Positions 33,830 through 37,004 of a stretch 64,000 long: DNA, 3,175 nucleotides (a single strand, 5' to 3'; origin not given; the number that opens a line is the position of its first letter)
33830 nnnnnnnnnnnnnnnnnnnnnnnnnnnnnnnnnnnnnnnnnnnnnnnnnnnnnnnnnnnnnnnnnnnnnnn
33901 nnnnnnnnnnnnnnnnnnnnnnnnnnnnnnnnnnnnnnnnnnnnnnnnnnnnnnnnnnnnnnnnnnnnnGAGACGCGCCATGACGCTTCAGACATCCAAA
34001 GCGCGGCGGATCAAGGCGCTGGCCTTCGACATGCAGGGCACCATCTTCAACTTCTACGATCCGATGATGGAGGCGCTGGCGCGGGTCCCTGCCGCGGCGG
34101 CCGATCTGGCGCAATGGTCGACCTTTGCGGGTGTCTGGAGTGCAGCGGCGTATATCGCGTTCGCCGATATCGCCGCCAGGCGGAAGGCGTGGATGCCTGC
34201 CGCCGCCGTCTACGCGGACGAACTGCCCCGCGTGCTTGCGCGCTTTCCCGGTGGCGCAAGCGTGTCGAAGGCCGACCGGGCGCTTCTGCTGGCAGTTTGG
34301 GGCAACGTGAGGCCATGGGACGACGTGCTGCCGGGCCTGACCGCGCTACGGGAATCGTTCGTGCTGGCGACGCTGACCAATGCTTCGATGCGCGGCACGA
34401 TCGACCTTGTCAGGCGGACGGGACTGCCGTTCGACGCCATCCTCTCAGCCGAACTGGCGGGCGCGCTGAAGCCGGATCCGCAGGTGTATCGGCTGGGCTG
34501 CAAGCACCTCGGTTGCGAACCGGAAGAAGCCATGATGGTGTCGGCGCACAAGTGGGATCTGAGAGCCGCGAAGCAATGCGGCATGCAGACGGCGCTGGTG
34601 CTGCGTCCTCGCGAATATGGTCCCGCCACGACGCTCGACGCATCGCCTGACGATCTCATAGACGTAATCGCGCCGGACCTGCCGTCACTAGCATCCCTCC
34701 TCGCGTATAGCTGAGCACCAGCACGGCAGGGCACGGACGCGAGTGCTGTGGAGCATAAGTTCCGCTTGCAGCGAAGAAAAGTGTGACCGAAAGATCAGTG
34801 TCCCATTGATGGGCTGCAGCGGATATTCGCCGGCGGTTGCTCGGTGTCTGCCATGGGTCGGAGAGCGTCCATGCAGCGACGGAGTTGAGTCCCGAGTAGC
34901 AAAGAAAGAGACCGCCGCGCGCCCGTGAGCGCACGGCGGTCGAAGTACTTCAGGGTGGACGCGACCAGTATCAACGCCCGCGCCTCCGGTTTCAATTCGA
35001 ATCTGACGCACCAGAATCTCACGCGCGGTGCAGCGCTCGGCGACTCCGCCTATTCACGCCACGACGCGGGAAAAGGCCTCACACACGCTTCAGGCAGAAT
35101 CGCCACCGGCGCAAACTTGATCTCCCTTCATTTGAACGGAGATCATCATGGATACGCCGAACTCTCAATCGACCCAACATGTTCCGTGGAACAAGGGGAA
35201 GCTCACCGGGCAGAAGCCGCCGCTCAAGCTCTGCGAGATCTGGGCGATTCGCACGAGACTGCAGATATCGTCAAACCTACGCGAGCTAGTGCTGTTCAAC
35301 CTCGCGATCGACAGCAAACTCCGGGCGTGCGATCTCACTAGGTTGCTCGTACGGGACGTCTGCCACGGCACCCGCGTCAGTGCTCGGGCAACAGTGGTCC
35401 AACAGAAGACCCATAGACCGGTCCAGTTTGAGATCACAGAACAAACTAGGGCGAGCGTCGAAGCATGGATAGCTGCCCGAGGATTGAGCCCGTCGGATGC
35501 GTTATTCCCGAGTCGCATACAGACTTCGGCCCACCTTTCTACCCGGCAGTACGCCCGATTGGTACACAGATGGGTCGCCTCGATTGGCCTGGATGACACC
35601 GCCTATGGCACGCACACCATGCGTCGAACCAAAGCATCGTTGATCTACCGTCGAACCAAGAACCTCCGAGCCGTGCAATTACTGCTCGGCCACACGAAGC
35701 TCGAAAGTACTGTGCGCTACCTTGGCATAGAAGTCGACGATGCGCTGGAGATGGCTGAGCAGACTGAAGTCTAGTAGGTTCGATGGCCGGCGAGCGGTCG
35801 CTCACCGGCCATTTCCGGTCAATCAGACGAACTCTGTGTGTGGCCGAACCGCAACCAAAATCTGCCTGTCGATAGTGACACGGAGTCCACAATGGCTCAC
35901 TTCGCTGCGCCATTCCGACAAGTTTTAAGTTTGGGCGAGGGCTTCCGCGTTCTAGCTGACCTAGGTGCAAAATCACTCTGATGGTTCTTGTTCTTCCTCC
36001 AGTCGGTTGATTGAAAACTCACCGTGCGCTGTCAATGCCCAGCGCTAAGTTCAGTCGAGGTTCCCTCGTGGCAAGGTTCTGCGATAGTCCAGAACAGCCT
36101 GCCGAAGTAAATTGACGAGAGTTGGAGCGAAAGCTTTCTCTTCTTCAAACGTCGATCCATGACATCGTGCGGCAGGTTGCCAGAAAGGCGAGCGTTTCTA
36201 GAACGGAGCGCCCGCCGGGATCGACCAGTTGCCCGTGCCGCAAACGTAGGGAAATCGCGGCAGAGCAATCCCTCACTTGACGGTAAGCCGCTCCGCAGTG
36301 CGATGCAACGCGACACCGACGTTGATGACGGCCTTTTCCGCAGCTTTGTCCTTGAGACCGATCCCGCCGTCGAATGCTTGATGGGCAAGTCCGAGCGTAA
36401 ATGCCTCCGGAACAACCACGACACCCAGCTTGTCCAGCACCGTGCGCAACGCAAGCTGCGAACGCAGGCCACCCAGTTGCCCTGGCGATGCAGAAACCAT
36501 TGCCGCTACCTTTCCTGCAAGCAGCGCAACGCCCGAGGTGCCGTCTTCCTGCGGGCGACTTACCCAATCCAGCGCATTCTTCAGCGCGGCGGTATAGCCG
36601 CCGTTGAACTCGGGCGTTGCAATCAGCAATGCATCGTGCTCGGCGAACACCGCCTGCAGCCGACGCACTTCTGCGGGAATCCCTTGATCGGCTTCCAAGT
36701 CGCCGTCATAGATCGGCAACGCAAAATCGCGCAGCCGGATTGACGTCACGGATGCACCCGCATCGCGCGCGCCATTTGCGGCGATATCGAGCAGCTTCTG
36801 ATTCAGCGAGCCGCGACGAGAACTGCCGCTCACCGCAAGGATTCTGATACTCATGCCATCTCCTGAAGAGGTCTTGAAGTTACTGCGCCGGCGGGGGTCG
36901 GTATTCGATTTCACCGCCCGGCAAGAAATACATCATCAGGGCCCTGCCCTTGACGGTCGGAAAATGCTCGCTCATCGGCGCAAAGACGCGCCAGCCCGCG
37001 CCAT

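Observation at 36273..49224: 13-kb minus-strand 3-hydroxyanthranilate meta-cleavage island, possibly a 2-nitrobenzoate (nba-type) pathway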

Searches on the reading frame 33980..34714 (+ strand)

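Call 30: search_protein_families(library=pfam, proteins=[window:33980-34714:+])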
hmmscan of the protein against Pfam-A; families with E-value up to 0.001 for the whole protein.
window:33980-34714:+ (244 aa): 3 families
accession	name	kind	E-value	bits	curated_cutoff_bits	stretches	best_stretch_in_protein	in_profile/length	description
PF00702.32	Hydrolase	-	7.5e-18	66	26.4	1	11-201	1-191/191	haloacid dehalogenase-like hydrolase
PF13419.12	HAD_2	-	4.8e-12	46.8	23.8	1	109-207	77-178/178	Haloacid dehalogenase-like hydrolase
PF13242.12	Hydrolase_like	-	1e-05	25.8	22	1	164-211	4-52/75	HAD-hyrolase-like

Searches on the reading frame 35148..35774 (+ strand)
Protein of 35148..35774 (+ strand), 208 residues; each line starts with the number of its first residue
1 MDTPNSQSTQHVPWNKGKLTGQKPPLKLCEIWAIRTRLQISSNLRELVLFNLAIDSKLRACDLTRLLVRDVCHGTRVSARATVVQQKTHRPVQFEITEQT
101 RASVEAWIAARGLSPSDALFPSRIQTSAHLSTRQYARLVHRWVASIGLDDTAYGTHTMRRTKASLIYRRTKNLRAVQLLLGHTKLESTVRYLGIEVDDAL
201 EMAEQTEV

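Call 30: search_protein_families(library=pfam, proteins=[window:35148-35774:+])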
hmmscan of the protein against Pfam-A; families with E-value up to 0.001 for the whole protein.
window:35148-35774:+ (208 aa): 1 family
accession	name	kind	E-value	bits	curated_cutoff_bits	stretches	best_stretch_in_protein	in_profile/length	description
PF00589.27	Phage_integrase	-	1.2e-17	64.6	27.1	1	41-192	19-166/172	Phage integrase family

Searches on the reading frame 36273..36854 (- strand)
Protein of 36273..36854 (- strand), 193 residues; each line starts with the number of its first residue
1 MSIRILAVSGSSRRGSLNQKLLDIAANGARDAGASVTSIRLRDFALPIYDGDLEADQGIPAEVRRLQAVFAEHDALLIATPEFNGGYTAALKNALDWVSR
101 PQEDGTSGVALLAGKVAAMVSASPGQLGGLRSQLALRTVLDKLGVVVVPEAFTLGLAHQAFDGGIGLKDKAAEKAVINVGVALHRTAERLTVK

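Call 4: search_protein_families(library=pfam, proteins=[window:36276-36854:-])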
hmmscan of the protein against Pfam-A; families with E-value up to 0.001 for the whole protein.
seq(193 aa): 2 families
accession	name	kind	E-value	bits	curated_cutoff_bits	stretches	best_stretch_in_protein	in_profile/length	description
PF03358.20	FMN_red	-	1.8e-42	144.9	24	1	4-158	2-151/152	NADPH-dependent FMN reductase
PF02525.22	Flavodoxin_2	-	3.8e-13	50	27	1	4-156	2-178/198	Flavodoxin-like fold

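Call 7: search_solved_structures(query=window:36276-36854:-, max_evalue=0.001)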
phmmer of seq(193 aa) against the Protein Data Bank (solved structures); distinct sequences matched with E-value up to 0.001: 19.
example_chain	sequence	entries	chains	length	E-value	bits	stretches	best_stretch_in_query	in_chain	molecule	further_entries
1rtt_A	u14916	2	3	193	2.6e-20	76.1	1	3-173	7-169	conserved hypothetical protein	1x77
3svl_A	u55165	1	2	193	6.5e-17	65.1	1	3-151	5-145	protein yieF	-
3u7r_A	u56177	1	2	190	1e-16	64.4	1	6-165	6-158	NADPH-dependent FMN reductase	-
3s2y_A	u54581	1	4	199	7.2e-16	61.7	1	6-152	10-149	Chromate reductase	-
4hs4_A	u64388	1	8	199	1.4e-15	60.7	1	6-152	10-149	Chromate reductase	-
4h6p_A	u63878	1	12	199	3.7e-15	59.3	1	6-152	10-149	Chromate reductase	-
3gfq_A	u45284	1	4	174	8.1e-11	45.2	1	38-159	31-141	FMN-dependent NADPH-azoreductase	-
1nni_1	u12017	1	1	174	4.6e-10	42.8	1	38-159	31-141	hypothetical protein yhda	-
2gsw_A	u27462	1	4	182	5.2e-10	42.6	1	38-159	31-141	yhdA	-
3gfr_A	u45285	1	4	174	8.9e-10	41.8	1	38-158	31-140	FMN-dependent NADPH-azoreductase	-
3gfs_A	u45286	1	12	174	1e-09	41.7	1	38-159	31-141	FMN-dependent NADPH-azoreductase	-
7bx9_A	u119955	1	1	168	1.9e-09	40.8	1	4-159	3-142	Azoreductase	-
7f76_A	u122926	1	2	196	1.1e-08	38.2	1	6-154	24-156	FMN-dependent NADPH-quinone reductase (azoR)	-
3fvw_A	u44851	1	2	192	8.6e-08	35.4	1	1-156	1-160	Putative NAD(P)H-dependent FMN reductase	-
4ltd_A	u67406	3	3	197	5.5e-05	26.2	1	2-174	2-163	NADH-dependent FMN reductase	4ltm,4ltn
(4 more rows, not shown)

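Call 50: search_protein_families(library=ncbifam, proteins=[window:36273-36854:-], max_evalue=1e-10)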
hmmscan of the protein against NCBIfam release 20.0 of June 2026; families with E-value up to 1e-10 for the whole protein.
window:36273-36854:- (193 aa): 0 families

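Call 61: find_homologous_proteins(query=window:36273-36854:-)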
Query window:36273-36854:- (193 aa): 5052 proteins with E <= 0.001 among 6399 candidates; the best 120 are listed.
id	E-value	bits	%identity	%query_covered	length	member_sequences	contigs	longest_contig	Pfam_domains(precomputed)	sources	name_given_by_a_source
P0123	2.1e-113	394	98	100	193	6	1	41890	PF02525.23,PF03358.21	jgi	-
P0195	1.4e-102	359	89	100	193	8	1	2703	PF02525.23,PF03358.21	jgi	jgi:NAD(P)H-dependent FMN reductase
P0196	1.9e-102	358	89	100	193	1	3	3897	PF02525.23,PF03358.21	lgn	-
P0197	8.6e-100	350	87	100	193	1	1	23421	PF02525.23,PF03358.21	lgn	-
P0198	4.4e-98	344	84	100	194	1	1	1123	PF02525.23,PF03358.21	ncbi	-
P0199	1.2e-97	343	84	100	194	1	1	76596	PF02525.23,PF03358.21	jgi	-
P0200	3.1e-97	341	85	98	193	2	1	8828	PF02525.23,PF03358.21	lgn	-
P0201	1.1e-95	336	82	100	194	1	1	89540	PF02525.23,PF03358.21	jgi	-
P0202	3.8e-93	328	82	100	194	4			PF02525.23,PF03358.21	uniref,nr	uniref:FMN reductase n=1 Tax=Cupriavidus sp. ST-14 TaxID=1662009 RepID=A0A0K0PN85_9BURK|nr:FMN reduc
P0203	5.7e-91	321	80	99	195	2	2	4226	PF02525.23,PF03358.21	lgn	-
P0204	1.1e-90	320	81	99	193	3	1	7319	PF02525.23,PF03358.21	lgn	-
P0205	4.0e-89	315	80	98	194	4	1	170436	PF02525.23,PF03358.21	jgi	-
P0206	9.5e-89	314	77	100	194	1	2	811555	PF02525.23,PF03358.21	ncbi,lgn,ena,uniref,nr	ncbi:NADPH-dependent FMN reductase [Cupriavidus sp. D39]|uniref:NADPH-dependent FMN reductase n=1 Ta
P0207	1.6e-88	313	80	98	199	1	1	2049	PF02525.23,PF03358.21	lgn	-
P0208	2.3e-88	312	79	98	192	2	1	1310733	PF02525.23,PF03358.21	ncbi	ncbi:NADPH-dependent FMN reductase [Cupriavidus necator]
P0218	8.1e-77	275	70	98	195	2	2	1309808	PF02525.23,PF03358.21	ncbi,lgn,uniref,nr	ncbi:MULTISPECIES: NADPH-dependent FMN reductase [Burkholderia cepacia complex]|uniref:NADPH-depende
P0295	4.9e-65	237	58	99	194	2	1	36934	PF02525.23,PF03358.21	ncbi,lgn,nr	ncbi:MAG: NAD(P)H-dependent oxidoreductase [Pseudomonas sp.]|nr:NAD(P)H-dependent oxidoreductase [Ps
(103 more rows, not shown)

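Call 69: find_encoding_contigs(protein=P0218, flank=8000, max_places=1)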
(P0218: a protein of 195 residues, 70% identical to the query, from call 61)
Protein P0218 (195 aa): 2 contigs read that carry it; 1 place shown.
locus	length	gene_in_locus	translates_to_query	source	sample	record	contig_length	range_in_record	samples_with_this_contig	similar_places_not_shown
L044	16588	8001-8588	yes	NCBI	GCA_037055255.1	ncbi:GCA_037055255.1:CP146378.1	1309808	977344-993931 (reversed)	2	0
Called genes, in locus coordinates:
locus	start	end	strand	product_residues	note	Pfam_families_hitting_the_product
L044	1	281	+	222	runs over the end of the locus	PF00072:Response_reg, PF00196:GerE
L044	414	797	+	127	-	PF00072:Response_reg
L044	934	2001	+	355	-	PF00512:HisKA (weak), PF02518:HATPase_c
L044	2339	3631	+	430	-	PF00083:Sugar_tr, PF07690:MFS_1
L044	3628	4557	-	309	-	PF02129:Peptidase_S15 (weak), PF01738:DLH, PF12146:Hydrolase_4 (faint)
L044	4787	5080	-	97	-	PF13663:DUF4148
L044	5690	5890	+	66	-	-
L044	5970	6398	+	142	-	PF11811:DUF3331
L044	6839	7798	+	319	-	PF00126:HTH_1, PF03466:LysR_substrate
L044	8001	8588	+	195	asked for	PF02525:Flavodoxin_2, PF03358:FMN_red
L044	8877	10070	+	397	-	PF07690:MFS_1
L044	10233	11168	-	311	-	PF00070:Pyr_redox (faint), PF00890:FAD_binding_2 (faint), PF01266:DAO (weak), PF01494:FAD_binding_3 (faint), PF07992:Pyr_redox_2, PF13450:NAD_binding_8 (weak), PF13738:Pyr_redox_3 (faint)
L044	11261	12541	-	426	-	PF00668:Condensation, PF16911:PapA_C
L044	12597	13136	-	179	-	PF05899:Cupin_3 (weak)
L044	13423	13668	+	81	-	-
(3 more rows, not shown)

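Call 70: find_encoding_contigs(protein=P0295, flank=8000, max_places=1)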
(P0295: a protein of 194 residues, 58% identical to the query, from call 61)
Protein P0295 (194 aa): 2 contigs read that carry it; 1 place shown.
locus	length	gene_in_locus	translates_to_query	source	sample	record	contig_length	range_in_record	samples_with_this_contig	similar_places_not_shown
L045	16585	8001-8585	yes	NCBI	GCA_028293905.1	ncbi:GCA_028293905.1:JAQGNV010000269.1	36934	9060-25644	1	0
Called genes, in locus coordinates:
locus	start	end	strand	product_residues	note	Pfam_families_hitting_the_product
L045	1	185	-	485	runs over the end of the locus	PF00753:Lactamase_B (faint)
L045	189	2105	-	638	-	-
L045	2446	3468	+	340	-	PF01734:Patatin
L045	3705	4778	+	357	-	PF05230:MASE2, PF00990:GGDEF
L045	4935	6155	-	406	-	PF03349:Toluene_X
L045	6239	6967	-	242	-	PF00561:Abhydrolase_1, PF12146:Hydrolase_4 (weak), PF12697:Abhydrolase_6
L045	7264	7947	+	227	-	PF14512:TM1586_NiRdase (faint), PF00881:Nitroreductase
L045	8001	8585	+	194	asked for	PF02525:Flavodoxin_2, PF03358:FMN_red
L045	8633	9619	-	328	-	PF00126:HTH_1, PF03466:LysR_substrate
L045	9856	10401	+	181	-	PF16155:PnbB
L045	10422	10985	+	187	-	PF04345:Chor_lyase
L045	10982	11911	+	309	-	PF00126:HTH_1, PF03466:LysR_substrate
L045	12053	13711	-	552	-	PF00732:GMC_oxred_N, PF01266:DAO (faint), PF05199:GMC_oxred_C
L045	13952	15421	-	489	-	PF00171:Aldedh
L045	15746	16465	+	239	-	PF12391:PCDO_beta_N, PF00775:Dioxygenase_C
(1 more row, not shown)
